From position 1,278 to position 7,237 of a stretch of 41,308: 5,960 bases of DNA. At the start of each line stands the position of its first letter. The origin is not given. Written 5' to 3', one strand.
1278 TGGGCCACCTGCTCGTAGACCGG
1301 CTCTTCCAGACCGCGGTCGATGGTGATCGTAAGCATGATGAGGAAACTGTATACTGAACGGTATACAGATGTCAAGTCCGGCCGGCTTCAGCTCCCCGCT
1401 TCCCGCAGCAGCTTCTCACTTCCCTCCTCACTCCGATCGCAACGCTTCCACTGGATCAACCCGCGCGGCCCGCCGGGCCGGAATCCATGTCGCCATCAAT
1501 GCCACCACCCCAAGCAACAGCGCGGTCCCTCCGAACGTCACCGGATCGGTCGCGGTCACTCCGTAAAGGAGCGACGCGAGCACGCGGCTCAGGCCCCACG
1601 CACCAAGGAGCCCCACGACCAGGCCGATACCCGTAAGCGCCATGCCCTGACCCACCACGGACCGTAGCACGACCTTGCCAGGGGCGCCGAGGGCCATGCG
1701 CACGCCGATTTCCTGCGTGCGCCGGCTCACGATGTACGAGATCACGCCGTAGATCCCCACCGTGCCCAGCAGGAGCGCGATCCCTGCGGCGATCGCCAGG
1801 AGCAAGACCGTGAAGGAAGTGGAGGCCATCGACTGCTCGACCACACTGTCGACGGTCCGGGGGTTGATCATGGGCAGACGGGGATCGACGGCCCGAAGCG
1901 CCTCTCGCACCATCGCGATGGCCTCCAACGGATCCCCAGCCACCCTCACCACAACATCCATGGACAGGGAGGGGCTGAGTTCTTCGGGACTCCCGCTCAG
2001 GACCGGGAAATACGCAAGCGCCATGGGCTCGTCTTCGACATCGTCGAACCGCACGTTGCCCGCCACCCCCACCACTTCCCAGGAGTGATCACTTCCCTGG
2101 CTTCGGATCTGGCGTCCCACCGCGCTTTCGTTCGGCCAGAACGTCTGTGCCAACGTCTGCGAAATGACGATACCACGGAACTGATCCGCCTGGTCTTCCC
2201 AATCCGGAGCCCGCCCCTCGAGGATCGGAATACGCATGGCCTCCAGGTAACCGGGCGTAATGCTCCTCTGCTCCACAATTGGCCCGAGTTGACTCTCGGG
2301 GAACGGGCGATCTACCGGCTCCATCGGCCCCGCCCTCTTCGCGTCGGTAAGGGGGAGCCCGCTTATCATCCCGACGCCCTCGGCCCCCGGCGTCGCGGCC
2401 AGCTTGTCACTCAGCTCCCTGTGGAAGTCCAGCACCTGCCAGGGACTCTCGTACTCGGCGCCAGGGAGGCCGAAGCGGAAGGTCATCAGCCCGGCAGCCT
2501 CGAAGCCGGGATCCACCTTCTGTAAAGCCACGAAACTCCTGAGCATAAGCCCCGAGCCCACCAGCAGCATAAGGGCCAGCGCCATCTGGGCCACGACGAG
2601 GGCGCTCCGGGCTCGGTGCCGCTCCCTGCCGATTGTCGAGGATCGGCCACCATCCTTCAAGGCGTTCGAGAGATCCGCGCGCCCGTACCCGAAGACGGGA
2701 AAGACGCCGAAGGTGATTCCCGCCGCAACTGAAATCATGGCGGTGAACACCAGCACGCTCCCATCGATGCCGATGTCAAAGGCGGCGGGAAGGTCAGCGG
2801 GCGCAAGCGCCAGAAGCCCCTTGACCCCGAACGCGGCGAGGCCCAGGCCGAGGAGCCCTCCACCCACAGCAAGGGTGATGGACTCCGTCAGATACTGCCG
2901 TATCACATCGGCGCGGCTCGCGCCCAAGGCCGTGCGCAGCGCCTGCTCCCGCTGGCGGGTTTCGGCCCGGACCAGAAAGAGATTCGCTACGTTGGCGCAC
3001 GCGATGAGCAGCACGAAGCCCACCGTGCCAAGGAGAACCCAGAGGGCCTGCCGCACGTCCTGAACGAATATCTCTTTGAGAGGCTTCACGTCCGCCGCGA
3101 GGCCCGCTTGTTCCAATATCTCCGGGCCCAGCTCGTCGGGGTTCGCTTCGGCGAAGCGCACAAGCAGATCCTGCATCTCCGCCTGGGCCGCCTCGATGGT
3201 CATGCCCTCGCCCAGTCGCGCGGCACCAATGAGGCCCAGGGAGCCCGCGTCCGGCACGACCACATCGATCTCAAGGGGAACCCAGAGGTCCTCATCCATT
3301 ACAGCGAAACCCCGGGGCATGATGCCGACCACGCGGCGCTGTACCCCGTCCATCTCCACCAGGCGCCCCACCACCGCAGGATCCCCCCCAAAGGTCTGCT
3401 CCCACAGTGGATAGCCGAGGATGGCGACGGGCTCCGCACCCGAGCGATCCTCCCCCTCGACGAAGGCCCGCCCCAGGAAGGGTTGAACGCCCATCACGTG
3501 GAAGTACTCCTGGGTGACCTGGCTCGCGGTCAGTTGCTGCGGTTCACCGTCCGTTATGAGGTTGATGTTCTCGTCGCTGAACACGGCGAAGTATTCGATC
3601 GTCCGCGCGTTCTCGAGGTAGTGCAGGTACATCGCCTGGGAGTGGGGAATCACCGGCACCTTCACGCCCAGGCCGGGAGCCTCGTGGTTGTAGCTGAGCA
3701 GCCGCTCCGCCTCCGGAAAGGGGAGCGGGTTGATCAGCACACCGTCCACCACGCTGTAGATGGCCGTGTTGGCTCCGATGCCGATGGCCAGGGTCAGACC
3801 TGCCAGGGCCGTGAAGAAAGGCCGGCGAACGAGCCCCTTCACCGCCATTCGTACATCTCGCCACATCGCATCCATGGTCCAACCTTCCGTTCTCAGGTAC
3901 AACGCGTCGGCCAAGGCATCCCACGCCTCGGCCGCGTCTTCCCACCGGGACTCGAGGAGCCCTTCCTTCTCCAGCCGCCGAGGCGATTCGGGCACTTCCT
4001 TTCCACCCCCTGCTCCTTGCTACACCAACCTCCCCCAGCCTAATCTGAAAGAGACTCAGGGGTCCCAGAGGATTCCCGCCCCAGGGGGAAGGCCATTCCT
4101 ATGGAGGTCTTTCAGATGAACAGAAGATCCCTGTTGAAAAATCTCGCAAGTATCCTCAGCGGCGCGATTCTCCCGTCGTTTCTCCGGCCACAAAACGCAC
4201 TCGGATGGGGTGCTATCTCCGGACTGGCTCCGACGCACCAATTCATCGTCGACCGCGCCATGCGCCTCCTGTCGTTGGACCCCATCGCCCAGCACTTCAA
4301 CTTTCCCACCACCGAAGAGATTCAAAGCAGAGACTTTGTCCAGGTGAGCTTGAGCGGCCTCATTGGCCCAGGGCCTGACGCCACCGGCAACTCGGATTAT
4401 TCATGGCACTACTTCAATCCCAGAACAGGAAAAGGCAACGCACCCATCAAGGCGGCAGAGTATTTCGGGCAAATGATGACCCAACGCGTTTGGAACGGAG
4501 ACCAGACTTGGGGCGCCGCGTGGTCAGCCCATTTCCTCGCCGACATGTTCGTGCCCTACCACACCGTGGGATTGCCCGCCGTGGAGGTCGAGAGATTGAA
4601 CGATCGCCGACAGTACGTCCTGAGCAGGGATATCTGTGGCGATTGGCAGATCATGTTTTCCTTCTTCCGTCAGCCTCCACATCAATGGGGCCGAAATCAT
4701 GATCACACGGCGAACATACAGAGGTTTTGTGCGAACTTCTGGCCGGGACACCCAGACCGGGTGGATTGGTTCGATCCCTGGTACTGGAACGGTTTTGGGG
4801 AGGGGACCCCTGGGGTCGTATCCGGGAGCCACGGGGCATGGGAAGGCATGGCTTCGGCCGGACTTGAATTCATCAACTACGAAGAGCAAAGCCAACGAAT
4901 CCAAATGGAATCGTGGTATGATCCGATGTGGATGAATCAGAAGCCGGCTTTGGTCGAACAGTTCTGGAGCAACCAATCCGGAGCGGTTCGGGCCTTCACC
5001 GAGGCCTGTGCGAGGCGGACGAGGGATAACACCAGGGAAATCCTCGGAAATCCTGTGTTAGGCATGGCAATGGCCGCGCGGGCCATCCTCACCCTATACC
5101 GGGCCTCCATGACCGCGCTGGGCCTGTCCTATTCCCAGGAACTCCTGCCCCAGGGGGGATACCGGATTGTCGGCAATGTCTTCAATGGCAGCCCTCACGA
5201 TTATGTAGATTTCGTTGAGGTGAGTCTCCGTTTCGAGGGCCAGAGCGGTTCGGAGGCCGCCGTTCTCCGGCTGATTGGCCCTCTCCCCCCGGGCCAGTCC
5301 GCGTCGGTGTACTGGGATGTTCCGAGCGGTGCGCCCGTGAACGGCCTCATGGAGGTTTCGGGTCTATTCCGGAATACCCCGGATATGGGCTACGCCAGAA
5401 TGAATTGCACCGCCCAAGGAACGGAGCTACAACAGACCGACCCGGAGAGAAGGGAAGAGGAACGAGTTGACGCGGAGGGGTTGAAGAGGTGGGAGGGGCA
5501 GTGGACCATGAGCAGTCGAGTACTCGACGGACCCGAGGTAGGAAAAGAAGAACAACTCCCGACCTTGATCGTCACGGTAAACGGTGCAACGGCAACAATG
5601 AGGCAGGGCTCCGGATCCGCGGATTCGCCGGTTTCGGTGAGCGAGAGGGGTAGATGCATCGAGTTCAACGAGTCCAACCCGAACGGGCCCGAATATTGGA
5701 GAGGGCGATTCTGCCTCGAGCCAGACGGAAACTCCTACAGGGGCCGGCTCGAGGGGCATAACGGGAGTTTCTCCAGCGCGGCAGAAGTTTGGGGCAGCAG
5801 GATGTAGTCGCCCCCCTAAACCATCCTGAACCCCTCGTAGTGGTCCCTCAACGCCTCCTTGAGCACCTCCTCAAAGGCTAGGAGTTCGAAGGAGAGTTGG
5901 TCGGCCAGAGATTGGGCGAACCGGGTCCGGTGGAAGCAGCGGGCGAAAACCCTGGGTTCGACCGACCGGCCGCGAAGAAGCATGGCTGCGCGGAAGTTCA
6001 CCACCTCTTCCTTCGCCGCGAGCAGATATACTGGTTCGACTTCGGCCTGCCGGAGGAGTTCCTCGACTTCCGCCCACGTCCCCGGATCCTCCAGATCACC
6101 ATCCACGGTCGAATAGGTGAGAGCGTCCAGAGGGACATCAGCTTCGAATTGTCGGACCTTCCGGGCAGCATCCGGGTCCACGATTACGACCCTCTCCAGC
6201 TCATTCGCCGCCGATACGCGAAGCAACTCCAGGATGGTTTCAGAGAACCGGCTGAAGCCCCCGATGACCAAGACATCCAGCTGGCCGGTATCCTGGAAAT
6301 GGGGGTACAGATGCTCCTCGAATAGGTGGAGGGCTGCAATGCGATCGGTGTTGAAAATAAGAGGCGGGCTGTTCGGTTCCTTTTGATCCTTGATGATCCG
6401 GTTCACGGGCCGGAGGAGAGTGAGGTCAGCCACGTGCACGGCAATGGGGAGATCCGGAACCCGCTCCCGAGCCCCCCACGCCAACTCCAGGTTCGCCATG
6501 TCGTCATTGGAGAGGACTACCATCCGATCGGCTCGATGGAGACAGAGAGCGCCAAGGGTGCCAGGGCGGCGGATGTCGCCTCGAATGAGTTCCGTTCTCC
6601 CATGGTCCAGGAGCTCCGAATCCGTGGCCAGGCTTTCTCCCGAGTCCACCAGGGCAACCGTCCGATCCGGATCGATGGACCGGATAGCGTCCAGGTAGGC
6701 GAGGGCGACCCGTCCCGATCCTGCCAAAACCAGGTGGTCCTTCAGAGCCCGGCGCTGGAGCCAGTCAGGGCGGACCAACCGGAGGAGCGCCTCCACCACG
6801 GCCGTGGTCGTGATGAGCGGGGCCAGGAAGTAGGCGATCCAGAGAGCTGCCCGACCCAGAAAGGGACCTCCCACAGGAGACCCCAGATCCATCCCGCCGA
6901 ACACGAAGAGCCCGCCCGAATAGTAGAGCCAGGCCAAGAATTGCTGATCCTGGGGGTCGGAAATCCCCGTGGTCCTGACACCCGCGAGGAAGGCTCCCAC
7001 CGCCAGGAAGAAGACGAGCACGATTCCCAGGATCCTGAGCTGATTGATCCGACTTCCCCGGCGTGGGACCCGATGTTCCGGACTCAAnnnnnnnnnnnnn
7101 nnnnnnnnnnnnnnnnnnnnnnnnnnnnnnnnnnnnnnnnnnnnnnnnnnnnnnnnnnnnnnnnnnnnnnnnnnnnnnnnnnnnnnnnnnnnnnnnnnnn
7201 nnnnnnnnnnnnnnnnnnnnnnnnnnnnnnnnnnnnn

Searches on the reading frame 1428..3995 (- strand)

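Call 8: search_protein_families(library=pfam, proteins=[window:1428-3995:-], max_evalue=0.01)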
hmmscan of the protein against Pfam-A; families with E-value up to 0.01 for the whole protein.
window:1428-3995:- (855 aa): 2 families
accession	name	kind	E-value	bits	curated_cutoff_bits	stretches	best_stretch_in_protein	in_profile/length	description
PF12704.14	MacB_PCD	-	3.5e-28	99.7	27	2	62-276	1-206/207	MacB-like periplasmic core domain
PF02687.27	FtsX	-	3.4e-26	92.1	25.5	2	735-848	2-120/120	FtsX-like permease C-terminal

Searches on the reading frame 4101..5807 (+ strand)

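Call 8: search_protein_families(library=pfam, proteins=[window:4101-5807:+], max_evalue=0.01)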
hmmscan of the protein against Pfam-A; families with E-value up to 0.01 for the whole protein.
window:4101-5807:+ (568 aa): 1 family
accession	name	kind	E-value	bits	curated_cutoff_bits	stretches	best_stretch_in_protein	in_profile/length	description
PF20844.2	PCF11_RFEG_rpt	-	0.0098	16.5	43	0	374-466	12-96/100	Pre-mRNA cleavage complex 2 protein Pcf11, RFEGP repeat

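Call 80: search_protein_families(library=pfam, proteins=[window:4101-5807:+], max_evalue=0.001)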
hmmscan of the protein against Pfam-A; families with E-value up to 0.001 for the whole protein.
window:4101-5807:+ (568 aa): 0 families

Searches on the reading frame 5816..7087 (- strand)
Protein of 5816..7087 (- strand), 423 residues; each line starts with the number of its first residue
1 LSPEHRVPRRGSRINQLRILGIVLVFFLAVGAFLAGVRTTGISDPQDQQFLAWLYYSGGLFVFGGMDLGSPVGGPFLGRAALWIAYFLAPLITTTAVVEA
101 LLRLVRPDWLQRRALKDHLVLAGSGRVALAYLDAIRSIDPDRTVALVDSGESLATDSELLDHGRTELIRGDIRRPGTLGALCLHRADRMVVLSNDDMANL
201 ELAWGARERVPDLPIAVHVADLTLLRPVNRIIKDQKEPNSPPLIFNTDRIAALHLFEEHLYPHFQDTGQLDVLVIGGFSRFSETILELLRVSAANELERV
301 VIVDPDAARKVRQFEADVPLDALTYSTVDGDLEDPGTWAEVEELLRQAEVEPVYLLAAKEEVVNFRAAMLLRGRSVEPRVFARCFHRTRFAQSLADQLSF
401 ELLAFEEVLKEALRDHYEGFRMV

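Call 8: search_protein_families(library=pfam, proteins=[window:5816-7087:-], max_evalue=0.01)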
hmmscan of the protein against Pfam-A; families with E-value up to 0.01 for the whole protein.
window:5816-7087:- (423 aa): 1 family
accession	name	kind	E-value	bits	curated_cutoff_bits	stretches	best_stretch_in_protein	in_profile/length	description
PF02254.24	TrkA_N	-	5.7e-13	49.6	23.8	1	120-221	2-98/116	TrkA-N domain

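Call 9: search_protein_families(library=ncbifam, proteins=[window:5816-7087:-], max_evalue=0.01)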
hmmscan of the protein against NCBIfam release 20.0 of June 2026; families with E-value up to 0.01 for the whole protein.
window:5816-7087:- (423 aa): 1 family
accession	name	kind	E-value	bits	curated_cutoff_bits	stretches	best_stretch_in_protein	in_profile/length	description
NF007828.0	PRK10537.1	equivalog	0.0055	15.7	425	0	97-225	232-352/403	voltage-gated potassium channel protein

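Call 55: search_solved_structures(query=window:5816-7087:-, max_evalue=0.1)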
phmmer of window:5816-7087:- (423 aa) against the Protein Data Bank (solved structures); distinct sequences matched with E-value up to 0.1: 0.

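Call 58: search_protein_families(library=padloc, proteins=[window:5816-7087:-], max_evalue=0.01)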
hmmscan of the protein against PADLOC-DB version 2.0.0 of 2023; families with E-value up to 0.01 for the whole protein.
window:5816-7087:- (423 aa): 0 families
